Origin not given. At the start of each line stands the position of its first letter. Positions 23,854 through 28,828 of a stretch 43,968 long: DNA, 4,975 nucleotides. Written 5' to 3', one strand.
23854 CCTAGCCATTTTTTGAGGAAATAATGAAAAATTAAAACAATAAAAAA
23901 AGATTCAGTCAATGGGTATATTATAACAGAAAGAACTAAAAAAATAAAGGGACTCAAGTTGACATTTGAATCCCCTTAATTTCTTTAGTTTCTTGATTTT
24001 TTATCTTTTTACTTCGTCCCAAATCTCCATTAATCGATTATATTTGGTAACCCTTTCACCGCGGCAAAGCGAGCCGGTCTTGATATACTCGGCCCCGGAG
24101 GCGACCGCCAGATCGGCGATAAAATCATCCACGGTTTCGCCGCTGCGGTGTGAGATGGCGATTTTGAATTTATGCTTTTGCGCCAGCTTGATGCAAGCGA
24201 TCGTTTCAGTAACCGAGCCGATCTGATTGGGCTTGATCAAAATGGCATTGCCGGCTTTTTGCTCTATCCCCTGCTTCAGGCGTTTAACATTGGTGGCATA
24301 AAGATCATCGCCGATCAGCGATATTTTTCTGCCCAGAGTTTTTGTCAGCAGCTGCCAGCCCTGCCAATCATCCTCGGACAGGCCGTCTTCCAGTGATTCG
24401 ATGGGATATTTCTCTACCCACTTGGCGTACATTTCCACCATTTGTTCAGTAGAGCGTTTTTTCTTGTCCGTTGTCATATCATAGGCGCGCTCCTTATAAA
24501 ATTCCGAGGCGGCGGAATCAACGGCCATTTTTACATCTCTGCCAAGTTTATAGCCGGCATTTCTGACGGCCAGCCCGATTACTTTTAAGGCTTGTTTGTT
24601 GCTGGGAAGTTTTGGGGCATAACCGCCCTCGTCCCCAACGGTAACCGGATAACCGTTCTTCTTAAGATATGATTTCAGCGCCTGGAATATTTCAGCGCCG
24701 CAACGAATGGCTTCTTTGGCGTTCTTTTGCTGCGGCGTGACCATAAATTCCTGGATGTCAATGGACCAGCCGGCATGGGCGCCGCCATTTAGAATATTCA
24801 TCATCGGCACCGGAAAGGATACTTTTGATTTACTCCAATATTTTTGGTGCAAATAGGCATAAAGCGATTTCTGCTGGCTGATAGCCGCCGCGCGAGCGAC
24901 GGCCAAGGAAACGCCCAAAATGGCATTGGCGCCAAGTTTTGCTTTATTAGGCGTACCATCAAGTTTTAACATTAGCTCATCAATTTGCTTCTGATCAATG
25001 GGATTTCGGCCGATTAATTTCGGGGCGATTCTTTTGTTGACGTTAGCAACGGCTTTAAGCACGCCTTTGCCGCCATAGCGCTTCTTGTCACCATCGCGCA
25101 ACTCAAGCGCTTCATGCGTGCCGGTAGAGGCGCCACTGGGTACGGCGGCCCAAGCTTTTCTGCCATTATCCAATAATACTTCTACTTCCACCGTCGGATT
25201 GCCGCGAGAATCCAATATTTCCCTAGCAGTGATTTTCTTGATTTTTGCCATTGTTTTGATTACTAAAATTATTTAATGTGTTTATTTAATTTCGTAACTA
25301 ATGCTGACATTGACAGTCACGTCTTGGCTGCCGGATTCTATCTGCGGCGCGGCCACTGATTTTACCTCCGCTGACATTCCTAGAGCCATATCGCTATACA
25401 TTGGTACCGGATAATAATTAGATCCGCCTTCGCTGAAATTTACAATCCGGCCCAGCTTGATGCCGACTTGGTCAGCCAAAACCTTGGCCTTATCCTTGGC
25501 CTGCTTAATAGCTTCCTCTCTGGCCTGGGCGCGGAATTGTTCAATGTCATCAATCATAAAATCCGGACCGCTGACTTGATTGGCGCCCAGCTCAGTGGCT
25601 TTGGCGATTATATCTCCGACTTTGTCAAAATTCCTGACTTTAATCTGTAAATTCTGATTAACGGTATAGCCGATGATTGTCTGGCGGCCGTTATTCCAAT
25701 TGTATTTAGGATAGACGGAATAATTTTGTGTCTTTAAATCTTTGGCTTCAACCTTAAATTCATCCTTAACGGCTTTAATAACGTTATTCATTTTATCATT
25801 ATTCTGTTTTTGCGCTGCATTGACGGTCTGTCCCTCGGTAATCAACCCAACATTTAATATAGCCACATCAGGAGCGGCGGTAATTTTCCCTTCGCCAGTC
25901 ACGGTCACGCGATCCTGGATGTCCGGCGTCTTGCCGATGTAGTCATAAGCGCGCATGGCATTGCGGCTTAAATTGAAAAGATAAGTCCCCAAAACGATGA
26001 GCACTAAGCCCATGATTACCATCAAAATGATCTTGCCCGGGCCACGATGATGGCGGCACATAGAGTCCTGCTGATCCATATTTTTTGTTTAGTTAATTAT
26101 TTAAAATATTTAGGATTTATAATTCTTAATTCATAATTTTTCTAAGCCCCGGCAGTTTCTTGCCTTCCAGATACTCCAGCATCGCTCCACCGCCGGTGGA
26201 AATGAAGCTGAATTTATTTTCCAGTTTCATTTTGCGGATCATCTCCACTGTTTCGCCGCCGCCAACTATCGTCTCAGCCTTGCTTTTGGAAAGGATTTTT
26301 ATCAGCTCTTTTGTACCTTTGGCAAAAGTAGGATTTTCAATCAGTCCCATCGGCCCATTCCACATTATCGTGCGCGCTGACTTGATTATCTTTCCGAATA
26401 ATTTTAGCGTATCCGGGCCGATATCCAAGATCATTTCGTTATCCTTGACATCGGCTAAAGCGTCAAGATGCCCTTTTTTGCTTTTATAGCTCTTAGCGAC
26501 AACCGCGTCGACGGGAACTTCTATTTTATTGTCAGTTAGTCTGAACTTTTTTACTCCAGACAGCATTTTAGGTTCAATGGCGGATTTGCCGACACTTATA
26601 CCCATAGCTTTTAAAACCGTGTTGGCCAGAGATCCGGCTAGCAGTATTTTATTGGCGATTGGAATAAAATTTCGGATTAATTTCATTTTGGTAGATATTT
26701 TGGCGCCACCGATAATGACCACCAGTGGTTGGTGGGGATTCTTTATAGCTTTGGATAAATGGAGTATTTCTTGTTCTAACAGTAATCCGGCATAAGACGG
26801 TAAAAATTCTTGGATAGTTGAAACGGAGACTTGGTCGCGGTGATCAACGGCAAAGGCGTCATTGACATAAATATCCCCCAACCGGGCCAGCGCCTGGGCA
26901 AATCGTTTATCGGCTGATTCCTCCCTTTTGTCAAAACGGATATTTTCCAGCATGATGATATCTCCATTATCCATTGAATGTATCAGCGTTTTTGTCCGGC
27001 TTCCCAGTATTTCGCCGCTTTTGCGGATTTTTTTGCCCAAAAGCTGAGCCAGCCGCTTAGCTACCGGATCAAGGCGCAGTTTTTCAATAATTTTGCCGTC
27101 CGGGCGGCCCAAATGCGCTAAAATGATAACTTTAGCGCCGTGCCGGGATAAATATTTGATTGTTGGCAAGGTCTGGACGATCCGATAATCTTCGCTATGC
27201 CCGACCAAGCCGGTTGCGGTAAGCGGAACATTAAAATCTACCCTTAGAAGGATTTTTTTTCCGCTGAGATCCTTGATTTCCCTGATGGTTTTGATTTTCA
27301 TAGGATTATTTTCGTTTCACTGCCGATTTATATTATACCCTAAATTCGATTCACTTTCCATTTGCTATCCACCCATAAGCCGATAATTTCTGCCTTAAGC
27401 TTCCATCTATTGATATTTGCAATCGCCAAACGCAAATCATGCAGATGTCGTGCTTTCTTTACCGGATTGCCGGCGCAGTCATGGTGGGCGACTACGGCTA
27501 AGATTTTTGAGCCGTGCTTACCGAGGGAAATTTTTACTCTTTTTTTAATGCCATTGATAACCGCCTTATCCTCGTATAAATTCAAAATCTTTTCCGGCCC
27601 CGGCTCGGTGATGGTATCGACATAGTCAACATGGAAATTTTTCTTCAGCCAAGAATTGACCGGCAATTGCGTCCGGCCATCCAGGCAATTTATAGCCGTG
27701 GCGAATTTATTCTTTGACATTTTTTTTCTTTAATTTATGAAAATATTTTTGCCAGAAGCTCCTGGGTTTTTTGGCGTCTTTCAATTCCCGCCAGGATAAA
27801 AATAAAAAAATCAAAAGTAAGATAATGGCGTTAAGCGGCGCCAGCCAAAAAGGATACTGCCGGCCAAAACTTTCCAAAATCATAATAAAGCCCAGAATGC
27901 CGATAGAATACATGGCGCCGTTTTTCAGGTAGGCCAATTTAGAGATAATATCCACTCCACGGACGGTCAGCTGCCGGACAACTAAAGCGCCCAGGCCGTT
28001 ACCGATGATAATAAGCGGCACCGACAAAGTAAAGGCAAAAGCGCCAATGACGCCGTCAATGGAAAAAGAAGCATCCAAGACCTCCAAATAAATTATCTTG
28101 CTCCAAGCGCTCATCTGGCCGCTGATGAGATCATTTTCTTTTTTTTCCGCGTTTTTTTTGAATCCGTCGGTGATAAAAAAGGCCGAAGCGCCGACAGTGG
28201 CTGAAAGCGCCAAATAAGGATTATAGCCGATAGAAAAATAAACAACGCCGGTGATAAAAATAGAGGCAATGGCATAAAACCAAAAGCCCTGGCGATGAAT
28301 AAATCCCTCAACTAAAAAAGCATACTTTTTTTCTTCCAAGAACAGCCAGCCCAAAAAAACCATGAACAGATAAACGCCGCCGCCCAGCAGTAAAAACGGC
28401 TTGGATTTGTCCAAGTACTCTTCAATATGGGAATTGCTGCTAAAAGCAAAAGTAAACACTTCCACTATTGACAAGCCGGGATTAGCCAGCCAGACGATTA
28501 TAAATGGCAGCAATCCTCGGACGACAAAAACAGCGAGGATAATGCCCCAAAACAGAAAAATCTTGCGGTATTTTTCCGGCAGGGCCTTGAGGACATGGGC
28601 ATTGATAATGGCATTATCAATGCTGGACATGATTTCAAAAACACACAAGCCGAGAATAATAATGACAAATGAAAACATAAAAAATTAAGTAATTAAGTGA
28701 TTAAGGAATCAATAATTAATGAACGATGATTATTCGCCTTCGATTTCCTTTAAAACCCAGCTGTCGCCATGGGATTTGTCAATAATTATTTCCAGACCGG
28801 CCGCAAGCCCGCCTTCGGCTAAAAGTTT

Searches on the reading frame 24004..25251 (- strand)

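Call 69: search_protein_families(library=pfam, max_evalue=0.00001, proteins=[window:24004-25251:-])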
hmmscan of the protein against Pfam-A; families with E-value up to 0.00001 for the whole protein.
window:24004-25251:- (416 aa): 3 families
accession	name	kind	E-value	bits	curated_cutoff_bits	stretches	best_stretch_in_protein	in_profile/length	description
PF00113.28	Enolase_C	-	1.7e-102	343.2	21.5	1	145-414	3-281/296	Enolase, C-terminal TIM barrel domain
PF03952.21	Enolase_N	-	1.1e-59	200.7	35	1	4-134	1-131/131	Enolase, N-terminal domain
PF13378.12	MR_MLE_C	-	1.9e-06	28.2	29.4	1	254-368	44-154/219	Enolase C-terminal domain-like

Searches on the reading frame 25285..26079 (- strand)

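Call 69: search_protein_families(library=pfam, max_evalue=0.00001, proteins=[window:25285-26079:-])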
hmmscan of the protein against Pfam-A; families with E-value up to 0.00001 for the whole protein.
window:25285-26079:- (265 aa): 1 family
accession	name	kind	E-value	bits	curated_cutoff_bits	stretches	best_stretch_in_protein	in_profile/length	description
PF04402.19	SIMPL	-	6e-58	196.9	25.2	1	58-262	1-205/205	Protein of unknown function (DUF541)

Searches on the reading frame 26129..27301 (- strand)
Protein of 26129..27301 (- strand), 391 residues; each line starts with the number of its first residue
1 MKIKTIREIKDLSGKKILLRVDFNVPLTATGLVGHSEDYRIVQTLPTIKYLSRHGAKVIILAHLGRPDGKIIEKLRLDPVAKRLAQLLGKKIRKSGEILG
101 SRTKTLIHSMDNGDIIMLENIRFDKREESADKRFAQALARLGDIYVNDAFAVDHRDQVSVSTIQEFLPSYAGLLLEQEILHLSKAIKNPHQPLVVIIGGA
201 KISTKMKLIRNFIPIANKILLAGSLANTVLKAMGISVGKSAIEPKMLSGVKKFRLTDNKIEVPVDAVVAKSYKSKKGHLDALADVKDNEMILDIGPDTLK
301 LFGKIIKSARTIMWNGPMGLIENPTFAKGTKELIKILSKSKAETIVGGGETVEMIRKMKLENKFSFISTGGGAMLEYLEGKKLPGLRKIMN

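Call 69: search_protein_families(library=pfam, max_evalue=0.00001, proteins=[window:26129-27301:-])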
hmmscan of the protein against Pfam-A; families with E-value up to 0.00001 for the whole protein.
window:26129-27301:- (391 aa): 1 family
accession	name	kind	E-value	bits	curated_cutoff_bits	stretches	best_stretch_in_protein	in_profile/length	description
PF00162.24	PGK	-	2.5e-130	435.3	27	1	11-381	5-379/379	Phosphoglycerate kinase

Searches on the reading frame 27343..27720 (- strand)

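Call 69: search_protein_families(library=pfam, max_evalue=0.00001, proteins=[window:27343-27720:-])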
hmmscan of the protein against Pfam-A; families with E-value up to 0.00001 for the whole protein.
window:27343-27720:- (126 aa): 1 family
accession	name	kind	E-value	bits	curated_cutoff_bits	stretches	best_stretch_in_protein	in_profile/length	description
PF20393.3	Pro_CA_2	-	4.7e-50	169.4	30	1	3-126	2-124/125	Putative carbonic anhydrase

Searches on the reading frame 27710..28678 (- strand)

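Call 69: search_protein_families(library=pfam, max_evalue=0.00001, proteins=[window:27710-28678:-])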
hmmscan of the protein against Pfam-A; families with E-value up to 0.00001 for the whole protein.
window:27710-28678:- (323 aa): 2 families
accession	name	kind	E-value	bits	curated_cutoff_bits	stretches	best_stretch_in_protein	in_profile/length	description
PF04332.21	DUF475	-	2.5e-43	149.5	27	1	20-269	1-261/293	Protein of unknown function (DUF475)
PF03741.22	TerC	-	1e-21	77.9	27.8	1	11-269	3-177/178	Integral membrane protein TerC family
